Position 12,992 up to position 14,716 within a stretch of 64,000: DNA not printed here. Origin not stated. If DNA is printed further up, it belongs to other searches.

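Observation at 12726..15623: Three-gene module: peptide with a double-glycine leader, secreted stand-alone C39 protease and LolA-like protein, with no ABC exporter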

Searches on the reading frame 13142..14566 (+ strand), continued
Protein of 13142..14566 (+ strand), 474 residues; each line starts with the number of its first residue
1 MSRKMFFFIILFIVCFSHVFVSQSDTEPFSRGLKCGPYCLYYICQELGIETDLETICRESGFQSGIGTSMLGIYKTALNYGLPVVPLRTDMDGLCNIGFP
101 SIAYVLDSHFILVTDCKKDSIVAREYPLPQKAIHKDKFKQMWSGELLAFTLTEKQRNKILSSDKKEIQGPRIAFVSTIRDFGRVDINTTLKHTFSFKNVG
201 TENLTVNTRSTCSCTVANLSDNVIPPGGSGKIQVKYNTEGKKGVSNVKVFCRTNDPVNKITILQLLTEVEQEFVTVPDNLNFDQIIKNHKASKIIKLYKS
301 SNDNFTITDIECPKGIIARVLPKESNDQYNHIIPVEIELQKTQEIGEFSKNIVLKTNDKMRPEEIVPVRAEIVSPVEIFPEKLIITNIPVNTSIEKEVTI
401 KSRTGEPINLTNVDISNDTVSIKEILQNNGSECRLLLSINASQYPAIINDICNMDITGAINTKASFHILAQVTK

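Call 79: search_protein_families(library=ncbifam, proteins=[L001:6729-7091:+, L002:4616-4939:+, L010:1695-2114:+, L019:3721-4146:+, L022:81-479:+, L023:698-1090:+, L014:11242-12861:+, L012:1758-3332:+], max_evalue=1)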
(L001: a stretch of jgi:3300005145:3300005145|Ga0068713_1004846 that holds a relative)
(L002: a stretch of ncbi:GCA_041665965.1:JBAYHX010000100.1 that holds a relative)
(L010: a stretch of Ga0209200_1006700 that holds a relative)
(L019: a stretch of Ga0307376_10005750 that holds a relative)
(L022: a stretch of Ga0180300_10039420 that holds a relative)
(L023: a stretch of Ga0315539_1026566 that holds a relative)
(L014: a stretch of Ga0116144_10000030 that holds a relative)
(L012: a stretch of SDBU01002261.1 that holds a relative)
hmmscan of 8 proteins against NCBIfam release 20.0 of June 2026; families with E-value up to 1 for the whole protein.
L001:6729-7091:+ (120 aa): 0 families

L002:4616-4939:+ (107 aa): 2 families
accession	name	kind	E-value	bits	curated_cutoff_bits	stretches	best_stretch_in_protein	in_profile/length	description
NF041502.1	integrase_1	equivalog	0.0026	16.5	350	1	41-72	405-436/484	site-specific integrase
TIGR04149.1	GG_sam_targ_CFB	domain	0.011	15.6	25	1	34-55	10-35/43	TIGR04149 family rSAM-modified RiPP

L010:1695-2114:+ (139 aa): 1 family
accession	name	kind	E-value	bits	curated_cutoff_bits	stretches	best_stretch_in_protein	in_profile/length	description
TIGR04149.1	GG_sam_targ_CFB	domain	0.0029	17.5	25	1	30-54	16-41/43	TIGR04149 family rSAM-modified RiPP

L019:3721-4146:+ (141 aa): 1 family
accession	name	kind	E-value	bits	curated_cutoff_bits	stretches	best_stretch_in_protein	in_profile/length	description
NF009716.0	PRK13244.1-2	subfamily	0.034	14.4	197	1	7-61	14-67/138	protease inhibitor protein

L022:81-479:+ (132 aa): 0 families

L023:698-1090:+ (130 aa): 0 families

L014:11242-12861:+ (539 aa): 1 family
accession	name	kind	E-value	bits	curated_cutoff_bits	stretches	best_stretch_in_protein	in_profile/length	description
NF040495.1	tranport_ArsG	equivalog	0.0035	16.7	200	1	312-396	13-98/225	aromatic aminobenezylarsenical efflux permease ArsG family transporter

L012:1758-3332:+ (524 aa): 8 families
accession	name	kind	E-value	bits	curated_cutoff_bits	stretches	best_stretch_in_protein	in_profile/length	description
TIGR02180.1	GRX_euk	equivalog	0.00011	22.3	87.25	1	51-129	1-73/84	glutaredoxin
NF040495.1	tranport_ArsG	equivalog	0.00065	19.1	200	1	294-522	10-223/225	aromatic aminobenezylarsenical efflux permease ArsG family transporter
NF047697.1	ThioredTrxAClost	equivalog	0.0051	17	140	1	162-212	12-63/105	thioredoxin TrxA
TIGR02189.1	GlrX-like_plant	paralog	0.14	12.2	93.8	1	91-127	40-78/99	glutaredoxin-like family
TIGR03187.1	DGQHR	domain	0.14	11.9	58.85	1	155-225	111-180/276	DGQHR domain-containing protein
NF000242.2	macrolide_MphB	exception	0.14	11.4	615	1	127-148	240-261/299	Mph(B) family macrolide 2'-phosphotransferase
TIGR02187.2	PDO_seleno_TRX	equivalog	0.17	11.2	185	1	166-217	16-68/209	protein disulfide oxidoreductase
NF040494.1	nitrored_ArsF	subfamily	0.42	11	60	1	51-101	4-59/106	nitrophenyl compound nitroreductase subunit ArsF family protein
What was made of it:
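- Closest known: GG-leader RiPP precursors of the Bacteroidota. Same: The leaders of two family precursors give weak, sub-threshold matches (E 0.003-0.011, call 79).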

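Call 93: search_protein_families(library=padloc, proteins=[window:13142-14566:+], max_evalue=0.01)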
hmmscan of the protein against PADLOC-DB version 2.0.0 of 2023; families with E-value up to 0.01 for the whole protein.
window:13142-14566:+ (474 aa): 0 families

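Call 94: search_dna_similar(query=window:13142-14566:+, collection=plasmids, mode=protein, max_rows=15)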
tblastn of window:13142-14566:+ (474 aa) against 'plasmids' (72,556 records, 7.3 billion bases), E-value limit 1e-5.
Records with a match: 1; places in all: 1; records where one place covers at least 80% of the query: 0.
Best place of each record, by identity: <60% 1.
By first word of the organism name: Enterococcus 1.
By predicted mobility (MOB-suite, as given by PLSDB): non-mobilizable 1.
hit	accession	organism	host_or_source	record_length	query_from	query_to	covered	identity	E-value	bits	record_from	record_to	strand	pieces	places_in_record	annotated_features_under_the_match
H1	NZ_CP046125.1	Enterococcus casseliflavus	Homo sapiens,blood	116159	35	184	32%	28.2%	5e-6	57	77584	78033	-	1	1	peptide cleavage/export ABC transporter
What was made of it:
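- Tried and rejected: The plasmid tblastn hit only the C39 domain of an Enterococcus PCAT (call 94).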
